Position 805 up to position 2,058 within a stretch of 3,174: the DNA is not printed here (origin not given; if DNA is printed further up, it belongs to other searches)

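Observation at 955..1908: Minimal MOBQ relaxase: relaxase domain only, no primase domain, GTG start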

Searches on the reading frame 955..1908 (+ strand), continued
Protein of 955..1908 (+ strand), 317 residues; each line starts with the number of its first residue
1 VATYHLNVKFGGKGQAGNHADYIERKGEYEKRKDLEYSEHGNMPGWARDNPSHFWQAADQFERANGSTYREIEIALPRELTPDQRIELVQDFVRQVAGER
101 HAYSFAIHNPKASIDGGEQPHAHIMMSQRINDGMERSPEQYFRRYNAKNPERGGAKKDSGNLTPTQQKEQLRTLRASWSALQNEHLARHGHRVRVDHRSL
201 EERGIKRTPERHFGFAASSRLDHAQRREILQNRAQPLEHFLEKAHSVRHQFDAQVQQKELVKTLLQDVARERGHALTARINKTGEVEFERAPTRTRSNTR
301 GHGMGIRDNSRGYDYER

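Call 40: find_homologous_proteins(query=window:955-1908:+, max_evalue=1e-10)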
Query window:955-1908:+ (317 aa): 2593 proteins with E <= 1e-10 among 3847 candidates; the best 120 are listed.
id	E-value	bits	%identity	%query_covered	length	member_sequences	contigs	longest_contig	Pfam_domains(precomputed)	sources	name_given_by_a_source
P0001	1.5e-208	709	99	100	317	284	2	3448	PF03389.22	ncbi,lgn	ncbi:MobA/MobL family protein [Escherichia coli]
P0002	3.9e-129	448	68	97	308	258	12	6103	PF03389.22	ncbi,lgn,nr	ncbi:mobilization protein [Shigella sonnei]|nr:mobilization protein [Shigella sonnei] EGD9761541.1 m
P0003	4.3e-126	438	66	97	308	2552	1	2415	PF03389.22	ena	-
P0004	1.5e-122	427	75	79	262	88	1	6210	PF03389.22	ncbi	ncbi:MobA/MobL family protein, partial [Escherichia coli]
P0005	7.6e-122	424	67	93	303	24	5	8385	PF03389.22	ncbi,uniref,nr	ncbi:MobA/MobL family protein [Escherichia coli]|uniref:MobA/MobL family protein n=1 Tax=Escherichia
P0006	1.4e-121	424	75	79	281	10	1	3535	PF03389.22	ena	-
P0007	9.8e-119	414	64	93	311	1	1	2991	PF03389.22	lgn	-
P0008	2.2e-118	413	75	79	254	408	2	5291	PF03389.22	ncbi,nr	ncbi:MobA/MobL family protein, partial [Klebsiella pneumoniae]|nr:MobA/MobL family protein [Escheric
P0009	1.2e-117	411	78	73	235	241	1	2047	PF03389.22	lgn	-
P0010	5.4e-114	399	62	93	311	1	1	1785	PF03389.22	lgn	-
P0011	4.3e-113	396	59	94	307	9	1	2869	PF03389.22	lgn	-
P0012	1.2e-112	394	60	93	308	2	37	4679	PF03389.22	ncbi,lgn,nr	ncbi:MobA/MobL family protein [Salmonella enterica]|nr:mobilization protein [Salmonella enterica] EA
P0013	6.6e-112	392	59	96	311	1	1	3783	PF03389.22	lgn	-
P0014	9.1e-112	391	80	68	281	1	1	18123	PF03389.22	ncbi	-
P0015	4.2e-111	389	59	96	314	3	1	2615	PF03389.22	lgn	-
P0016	1.5e-110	387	59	95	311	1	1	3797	PF03389.22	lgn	-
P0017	2.9e-109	383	58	96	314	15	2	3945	PF03389.22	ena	-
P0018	5.7e-109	382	58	96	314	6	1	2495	PF03389.22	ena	-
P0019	1.5e-108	381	59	93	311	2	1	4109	PF03389.22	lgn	-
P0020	7.3e-108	379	81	65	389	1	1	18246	PF00291.32,PF03389.22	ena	-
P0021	8.1e-108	378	59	93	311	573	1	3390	PF03389.22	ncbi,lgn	ncbi:TPA: MobA/MobL family protein [Klebsiella pneumoniae]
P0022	1.6e-105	371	56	96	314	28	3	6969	PF03389.22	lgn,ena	-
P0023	5.5e-105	369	81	64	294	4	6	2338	PF03389.22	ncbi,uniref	ncbi:MobA/MobL family protein [Escherichia coli]|uniref:MobA/MobL family protein n=3 Tax=Escherichia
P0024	3.7e-103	363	84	59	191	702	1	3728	PF03389.22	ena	-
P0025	6.9e-96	339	77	63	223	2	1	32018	PF03389.22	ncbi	ncbi:MobA/MobL family protein [Escherichia coli]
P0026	1.1e-93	332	76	61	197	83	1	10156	PF03389.22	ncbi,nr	ncbi:MobA/MobL family protein, partial [Escherichia coli]|nr:MobA/MobL family protein [Escherichia c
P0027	1.8e-92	328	65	74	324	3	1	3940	PF03389.22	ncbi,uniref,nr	ncbi:MobA/MobL family protein [Arsenophonus nasoniae]|uniref:MobA/MobL family protein n=1 Tax=Arseno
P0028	5.0e-92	327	63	74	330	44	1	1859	PF03389.22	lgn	-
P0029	3.1e-91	324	62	79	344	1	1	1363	PF03389.22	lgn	-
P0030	3.9e-90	320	55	93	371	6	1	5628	PF03389.22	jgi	-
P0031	9.0e-90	319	62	74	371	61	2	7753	PF03389.22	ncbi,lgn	-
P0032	1.0e-89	319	59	78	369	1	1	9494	PF03389.22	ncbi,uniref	ncbi:MobA/MobL family protein [Proteus mirabilis]|uniref:MobA/MobL family protein n=1 Tax=Proteus mi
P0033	1.1e-89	319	64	74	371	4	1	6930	PF03389.22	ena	-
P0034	1.3e-89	319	63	79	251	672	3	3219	PF03389.22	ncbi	ncbi:MobA/MobL family protein, partial [Escherichia coli]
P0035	1.3e-89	319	64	71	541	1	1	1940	PF03389.22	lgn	-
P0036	1.8e-89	318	62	74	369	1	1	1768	PF03389.22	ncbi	-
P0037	2.1e-89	318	62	74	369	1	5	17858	PF03389.22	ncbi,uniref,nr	ncbi:MobA/MobL family protein [Providencia rustigianii]|uniref:MobA/MobL family protein n=1 Tax=Prov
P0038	3.4e-89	317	60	74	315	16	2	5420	PF03389.22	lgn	-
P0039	3.7e-89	317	62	74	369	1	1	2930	PF03389.22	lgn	-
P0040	3.8e-89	317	62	74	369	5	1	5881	PF03389.22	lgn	-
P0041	4.1e-89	317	62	74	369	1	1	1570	PF03389.22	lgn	-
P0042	5.1e-89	317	62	74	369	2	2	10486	PF03389.22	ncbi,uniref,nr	ncbi:MobA/MobL family protein (plasmid) [Proteus mirabilis]|uniref:MobA/MobL family protein n=1 Tax=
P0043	5.5e-89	317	59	78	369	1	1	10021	PF03389.22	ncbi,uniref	ncbi:MobA/MobL family protein [Morganella morganii]|uniref:MobA/MobL family protein n=1 Tax=Morganel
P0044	5.6e-89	317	63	74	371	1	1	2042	PF03389.22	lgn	-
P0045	5.7e-89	316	55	91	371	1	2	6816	PF03389.22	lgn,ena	-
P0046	7.0e-89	316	59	78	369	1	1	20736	PF03389.22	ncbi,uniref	ncbi:MobA/MobL family protein [Providencia rettgeri]|uniref:MobA/MobL family protein n=2 Tax=Provide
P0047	7.1e-89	316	64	74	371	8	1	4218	PF03389.22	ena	-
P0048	8.6e-89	316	62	74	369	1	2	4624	PF03389.22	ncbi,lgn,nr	ncbi:MobA/MobL family protein [Proteus mirabilis]|nr:MobA/MobL family protein [Proteus mirabilis]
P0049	1.1e-88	316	62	74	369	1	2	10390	PF03389.22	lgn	-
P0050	1.3e-88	315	56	93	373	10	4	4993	PF03389.22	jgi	-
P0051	1.3e-88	315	62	74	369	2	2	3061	PF03389.22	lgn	-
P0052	1.5e-88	315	63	74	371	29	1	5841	PF03389.22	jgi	-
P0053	1.6e-88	315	55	90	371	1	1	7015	PF03389.22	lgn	-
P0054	1.7e-88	315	63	74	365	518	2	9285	PF03389.22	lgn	-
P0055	1.7e-88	315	62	74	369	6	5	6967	PF03389.22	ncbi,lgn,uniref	ncbi:MobA/MobL family protein [Proteus mirabilis]|uniref:MobA/MobL family protein n=1 Tax=Proteus mi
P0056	2.0e-88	315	64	74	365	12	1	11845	PF03389.22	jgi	-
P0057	2.0e-88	315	63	74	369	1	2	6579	PF03389.22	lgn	-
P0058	2.9e-88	314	61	74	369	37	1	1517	PF03389.22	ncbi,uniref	ncbi:MobA/MobL family protein [Providencia manganoxydans]|uniref:MobA/MobL family protein n=1 Tax=Pr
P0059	3.1e-88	314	61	74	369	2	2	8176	PF03389.22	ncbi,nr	ncbi:TPA: MobA/MobL family protein [Proteus mirabilis]|nr:MobA/MobL family protein [Proteus mirabili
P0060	3.2e-88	314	62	74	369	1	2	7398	PF03389.22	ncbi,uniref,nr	ncbi:MobA/MobL family protein [Proteus mirabilis]|uniref:MobA/MobL family protein n=1 Tax=Proteus mi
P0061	3.5e-88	314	61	74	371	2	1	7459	PF03389.22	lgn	-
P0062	3.5e-88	314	56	88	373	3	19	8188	PF03389.22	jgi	-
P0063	3.7e-88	314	62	74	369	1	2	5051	PF03389.22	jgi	-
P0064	3.9e-88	314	63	74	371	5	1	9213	PF03389.22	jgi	-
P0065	4.1e-88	314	63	74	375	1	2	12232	PF03389.22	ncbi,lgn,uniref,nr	ncbi:mobilization protein MobA [Providencia rustigianii]|uniref:mobilization protein MobA n=1 Tax=Pr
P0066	4.6e-88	313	61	74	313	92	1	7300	PF03389.22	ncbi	ncbi:MobA/MobL family protein [Providencia rettgeri]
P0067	4.9e-88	313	59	78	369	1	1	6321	PF03389.22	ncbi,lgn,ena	ncbi:MobA/MobL family protein [Yersinia enterocolitica]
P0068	5.0e-88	313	62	74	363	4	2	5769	PF03389.22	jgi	-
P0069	5.5e-88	313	51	100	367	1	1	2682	PF03389.22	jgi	-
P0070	5.8e-88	313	61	74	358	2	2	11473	PF03389.22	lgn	-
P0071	6.5e-88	313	62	74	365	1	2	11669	PF03389.22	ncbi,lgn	ncbi:MobA/MobL family protein [Salmonella enterica subsp. enterica serovar Braenderup]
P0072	6.7e-88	313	56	87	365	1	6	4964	PF03389.22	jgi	-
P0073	9.2e-88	312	60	74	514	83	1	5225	PF03389.22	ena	-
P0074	9.9e-88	312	61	74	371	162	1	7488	PF03389.22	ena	-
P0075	1.0e-87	312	62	74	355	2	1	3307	PF03389.22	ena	-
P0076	1.2e-87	312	61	74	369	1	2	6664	PF03389.22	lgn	-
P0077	1.3e-87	312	54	84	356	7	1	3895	PF03389.22,PF03432.21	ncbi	ncbi:MobA/MobL family protein, partial [Escherichia coli]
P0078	1.3e-87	312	63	73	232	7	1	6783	PF03389.22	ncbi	ncbi:MobA/MobL family protein, partial [Escherichia coli]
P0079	1.3e-87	312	63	74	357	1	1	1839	PF03389.22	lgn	-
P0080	1.3e-87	312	62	74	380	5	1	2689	PF03389.22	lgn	-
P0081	1.4e-87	312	62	74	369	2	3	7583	PF03389.22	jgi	-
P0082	1.4e-87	312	62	74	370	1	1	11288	PF03389.22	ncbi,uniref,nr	ncbi:MobA/MobL family protein [Xenorhabdus bovienii]|uniref:MobA/MobL family protein n=1 Tax=Xenorha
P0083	1.5e-87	312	62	74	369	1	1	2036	PF03389.22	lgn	-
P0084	1.7e-87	312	62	74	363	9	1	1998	PF03389.22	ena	-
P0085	1.8e-87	312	61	74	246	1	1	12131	PF03389.22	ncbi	ncbi:MobA/MobL family protein, partial [Xenorhabdus bovienii]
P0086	1.8e-87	312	55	93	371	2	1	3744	PF03389.22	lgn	-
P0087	1.9e-87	311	53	93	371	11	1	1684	PF03389.22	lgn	-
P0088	1.9e-87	311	63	70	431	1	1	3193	PF03389.22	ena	-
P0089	2.0e-87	311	62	74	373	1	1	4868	PF03389.22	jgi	-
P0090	2.0e-87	311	52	100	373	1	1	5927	PF03389.22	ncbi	-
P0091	2.0e-87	311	56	93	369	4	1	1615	PF03389.22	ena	-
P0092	2.1e-87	311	61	74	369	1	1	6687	PF03389.22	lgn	-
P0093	2.2e-87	311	61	74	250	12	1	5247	PF03389.22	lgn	-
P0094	2.3e-87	311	63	74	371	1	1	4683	PF03389.22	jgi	-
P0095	2.6e-87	311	66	68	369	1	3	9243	PF03389.22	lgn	-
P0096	2.6e-87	311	62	74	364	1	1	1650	PF03389.22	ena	-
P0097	2.8e-87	311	63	74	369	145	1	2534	PF03389.22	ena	-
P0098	2.8e-87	311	62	74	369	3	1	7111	PF03389.22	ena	-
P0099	2.8e-87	311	63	70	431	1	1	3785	PF03389.22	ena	-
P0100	2.9e-87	311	62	74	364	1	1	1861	PF03389.22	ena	-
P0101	3.2e-87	311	63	70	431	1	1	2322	PF03389.22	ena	-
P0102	3.2e-87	311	54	92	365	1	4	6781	PF03389.22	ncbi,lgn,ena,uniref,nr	ncbi:relaxation protein [Morganella morganii]|uniref:mobilization protein MobA n=1 Tax=Enterobactera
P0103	3.4e-87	311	62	74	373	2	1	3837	PF03389.22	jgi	-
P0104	3.6e-87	311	57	87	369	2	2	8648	PF03389.22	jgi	-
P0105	3.6e-87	311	60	74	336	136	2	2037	PF03389.22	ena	-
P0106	3.6e-87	311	63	70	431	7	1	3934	PF03389.22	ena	-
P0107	3.7e-87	311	63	70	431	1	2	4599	PF03389.22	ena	-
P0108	3.7e-87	311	56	91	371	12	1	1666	PF03389.22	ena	-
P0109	3.9e-87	310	63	74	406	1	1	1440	PF04127.23,PF03389.22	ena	-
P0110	4.8e-87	310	61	74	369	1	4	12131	PF03389.22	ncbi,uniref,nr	ncbi:MobA/MobL family protein [Xenorhabdus bovienii]|uniref:MobA/MobL family protein n=2 Tax=Xenorha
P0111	5.2e-87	310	63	74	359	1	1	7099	PF03389.22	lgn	-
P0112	5.4e-87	310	63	74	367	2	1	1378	PF03389.22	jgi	-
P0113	5.9e-87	310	60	78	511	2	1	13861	PF03389.22,PF22448.2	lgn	-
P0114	6.2e-87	310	63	74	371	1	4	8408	PF03389.22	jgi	-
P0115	7.4e-87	310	57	86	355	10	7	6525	PF03389.22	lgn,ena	-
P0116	7.6e-87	309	63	70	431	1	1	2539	PF03389.22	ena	-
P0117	7.7e-87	309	61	74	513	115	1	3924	PF03389.22,PF03432.21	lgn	-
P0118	8.4e-87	309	60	74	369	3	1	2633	PF03389.22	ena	-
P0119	8.5e-87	309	49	97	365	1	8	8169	PF03389.22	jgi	-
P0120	8.7e-87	309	60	74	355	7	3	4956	PF03389.22,PF03432.21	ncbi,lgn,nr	ncbi:TPA: MobA/MobL family protein [Salmonella enterica subsp. diarizonae]|nr:MobA/MobL family prote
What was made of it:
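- The protein cluster holds 284 sequences (call 40). Most of the 120 best homologues are 300-375 aa, none is near the 709 aa of IncQ1 MobA, and PF03389 is the only recurring precomputed Pfam domain (call 40). The length class is shared by hundreds of relatives (call 40).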

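Call 57: search_protein_families(library=pfam, proteins=[L005:3840-4307:-, L005:5581-6165:+, L003:2623-3156:+], max_evalue=0.1)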
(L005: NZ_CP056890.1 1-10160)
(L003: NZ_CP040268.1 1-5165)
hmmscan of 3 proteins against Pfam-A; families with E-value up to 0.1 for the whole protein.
L005:3840-4307:- (155 aa): 2 families
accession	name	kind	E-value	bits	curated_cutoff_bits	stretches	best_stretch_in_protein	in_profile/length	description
PF06412.16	TraD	-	9.4e-08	32.2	22.3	1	82-146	2-60/62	Conjugal transfer protein TraD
PF09539.15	DUF2385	-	0.068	14.2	25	0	115-152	9-45/96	Protein of unknown function (DUF2385)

L005:5581-6165:+ (194 aa): 19 families
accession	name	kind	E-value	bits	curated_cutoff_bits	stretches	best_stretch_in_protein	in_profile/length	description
PF07798.16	CCDC90-like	-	0.0006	20.1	33.5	1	30-134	71-171/175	Coiled-coil domain-containing protein 90-like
PF19484.4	DUF6020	-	0.00083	18.2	28.3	1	68-164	94-159/604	Family of unknown function (DUF6020)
PF00512.31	HisKA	-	0.0025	18.2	26.9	1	4-51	12-59/66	His Kinase A (phospho-acceptor) domain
PF03938.19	OmpH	-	0.0047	17.6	32.4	1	11-97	10-91/141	Outer membrane protein (OmpH-like)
PF02346.21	Vac_Fusion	-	0.0047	17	24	1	17-52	4-39/56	Chordopoxvirus multifunctional envelope protein A27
PF02601.20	Exonuc_VII_L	-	0.0088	16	35.9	1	15-109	164-259/315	Exonuclease VII, large subunit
PF24057.1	DUF7358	-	0.0092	16.1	27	1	61-140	41-123/229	Domain of unknown function (DUF7358)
PF19962.4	EAD9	-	0.013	15.7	25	1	16-46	9-39/62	Effector-associated domain 9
PF07851.19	TMEM120A-B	-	0.015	15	29.8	1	27-122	5-99/324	TMEM120A/B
PF15397.11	DUF4618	-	0.016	15.1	34.9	1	22-110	122-210/258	Domain of unknown function (DUF4618)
PF10498.14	IFT57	-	0.017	14.5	40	1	7-62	269-324/360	Intra-flagellar transport protein 57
PF04287.17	DUF446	-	0.023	15.2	25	0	5-52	51-97/98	tRNA pseudouridine synthase C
PF07889.17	DUF1664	-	0.024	15.1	34.6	1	16-80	37-100/124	Protein of unknown function (DUF1664)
PF04610.19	TrbL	-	0.036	14.3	25.9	1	63-137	46-122/215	TrbL/VirB6 plasmid conjugal transfer protein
PF24564.1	DUF7605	-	0.048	14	27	1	16-119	49-147/183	Domain of unknown function (DUF7605)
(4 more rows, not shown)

L003:2623-3156:+ (177 aa): 1 family
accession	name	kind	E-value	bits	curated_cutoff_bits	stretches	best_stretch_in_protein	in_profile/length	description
PF20616.4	Caps_syn_GfcC_N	-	0.066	13.9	22.1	0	12-86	43-114/129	Capsule biosynthesis GfcC, N-terminal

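Call 62: predict_structure(alignment_id=A1)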
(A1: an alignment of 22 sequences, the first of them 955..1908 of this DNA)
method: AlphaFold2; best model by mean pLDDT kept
length: 317 residues; sequences in the alignment: 22
mean_pLDDT: 72.8   pTM: 0.62
mean pLDDT of the five models: 72.8, 72.3, 70.5, 69.7, 67.0
residues with pLDDT >= 90: 74; 70-90: 114; 50-70: 77; < 50: 52
segments of 3 or more residues with pLDDT < 50: 1-3, 114-116, 214-216, 244-255, 292-317
pLDDT, mean of each block of 10 residues (from residue 1): 66 83 89 90 91 90 71 90 95 89 92 60 92 88 88 83 81 89 93 79 64 52 68 59 44 48 60 64 62 40 28 28
secondary structure, 60 per line:
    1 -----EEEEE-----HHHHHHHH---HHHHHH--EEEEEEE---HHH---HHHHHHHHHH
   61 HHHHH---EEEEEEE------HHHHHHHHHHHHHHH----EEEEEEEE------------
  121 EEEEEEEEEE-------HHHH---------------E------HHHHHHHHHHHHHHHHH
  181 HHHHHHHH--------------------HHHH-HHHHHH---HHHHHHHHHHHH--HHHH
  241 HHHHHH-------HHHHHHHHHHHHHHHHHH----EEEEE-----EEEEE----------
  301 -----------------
elements in order: E6-10 H16-23 H27-32 E35-41 H51-65 E69-75 H82-96 E101-108 E121-130 H138-141 H164-188 H209-212 H214-219 H223-234 H237-246 H254-271 E276-280 E286-290
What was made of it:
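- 955..1596 (+): Relaxase (HUH-type transesterase) core, residues 1-214. Catalytic Tyr22 is at codon 1018-1020, Glu71/Glu73 at 1165-1173, His108 at 1276-1278, His121 at 1315-1317 and His123 at 1321-1323. The AF2 model has pLDDT of about 80-95 here (call 62).
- The C-terminal region is modelled with low confidence (call 62), so its proposed role rests on position and analogy.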

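Call 64: fold_search(model_id=the predicted structure, library=pdb)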
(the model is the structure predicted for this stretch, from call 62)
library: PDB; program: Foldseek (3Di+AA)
matches with E <= 10: 443; with E <= 0.001: 5
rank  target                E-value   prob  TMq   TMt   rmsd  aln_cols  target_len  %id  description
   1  2ns6                  9.6e-17  1.00  0.53  0.89   2.4       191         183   44  Crystal Structure of the Minimal Relaxase Domain of MobA from Plasmid R1162 (released 2007-02-06)
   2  4ht4_A                2.9e-09  1.00  0.43  0.67   5.3       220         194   25  Molecular Basis of Vancomycin Resistance Transfer in Staphylococcus aureus (released 2013-01-30)
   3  1osb_C                7.2e-04  1.00  0.37  0.41  14.4       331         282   11  Conjugative Relaxase TrwC in complex with OriT Dna. Metal-free structure. (released 2003-11-25)
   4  1qx0_A                8.1e-04  1.00  0.39  0.42  14.1       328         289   13  CONJUGATIVE RELAXASE TRWC IN COMPLEX WITH ORIT DNA. METAL-BOUND STRUCTURE (released 2003-11-25)
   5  1zm5_A                9.7e-04  1.00  0.39  0.41  14.1       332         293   14  Conjugative Relaxase TRWC in complex with ORIT dna, cooper-bound structure (released 2006-04-25)
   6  2cdm_A                1.4e-03  1.00  0.38  0.42  14.8       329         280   12  The structure of TrwC complexed with a 27-mer DNA comprising the recognition hairpin and the cleavage site (released 2006-07-31)
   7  1s6m_A                2.8e-03  0.99  0.38  0.41  14.5       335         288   12  Conjugative Relaxase Trwc In Complex With Orit DNA. Metal-Bound Structure (released 2005-06-14)
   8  1omh_A                3.3e-03  0.99  0.38  0.42  14.3       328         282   13  Conjugative Relaxase TrwC in complex with OriT Dna. Metal-free structure. (released 2003-11-25)
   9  1osb_A                3.5e-03  0.99  0.36  0.39  15.1       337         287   12  Conjugative Relaxase TrwC in complex with OriT Dna. Metal-free structure. (released 2003-11-25)
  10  9f10_H                4.4e-03  0.99  0.39  0.24  14.0       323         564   11  CryoEM structure of the F plasmid relaxosome with TraI in its TE mode, without accessory protein TraM. Derived from th (released 2025-06-04)
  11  9f12_H                8.4e-03  0.97  0.38  0.23  15.5       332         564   14  CryoEM structure of the F plasmid relaxosome with oriT DNA ss-27_-3ds-2_+143 and TraI its TE mode, derived from ss-27_ (released 2025-06-04)
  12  8a1c_A                1.4e-02  0.95  0.36  0.37  14.3       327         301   10  TraI trans-esterase domain from pKM101 (DNA bound) (released 2022-07-13)
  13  9f0z_H                1.6e-02  0.90  0.34  0.22  12.9       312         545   13  CryoEM structure of the F plasmid relaxosome with truncated TraI1-863 in its TE mode, derived from the ss-27_+8ds+9_+1 (released 2025-06-04)
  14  1p4d_B                1.7e-02  0.98  0.33  0.37   6.6       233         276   12  F factor TraI Relaxase Domain (released 2003-10-14)
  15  4pcb_A                2.1e-02  0.95  0.39  0.43  14.6       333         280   13  Conjugative Relaxase TrwC in complex with mutant OriT Dna (released 2014-09-17)
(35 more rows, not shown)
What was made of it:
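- On MOBQ / MobA-MobL relaxases (Pfam PF03389): The best Foldseek PDB hits for the AF2 model are 2NS6 (TM 0.89, rmsd 2.4 Å, 44% identity) and NES 4HT4 (calls 62, 64)
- The AF2 model's best PDB fold match is 2NS6 (TM 0.89, rmsd 2.4 Å), then NES 4HT4 (calls 62, 64).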
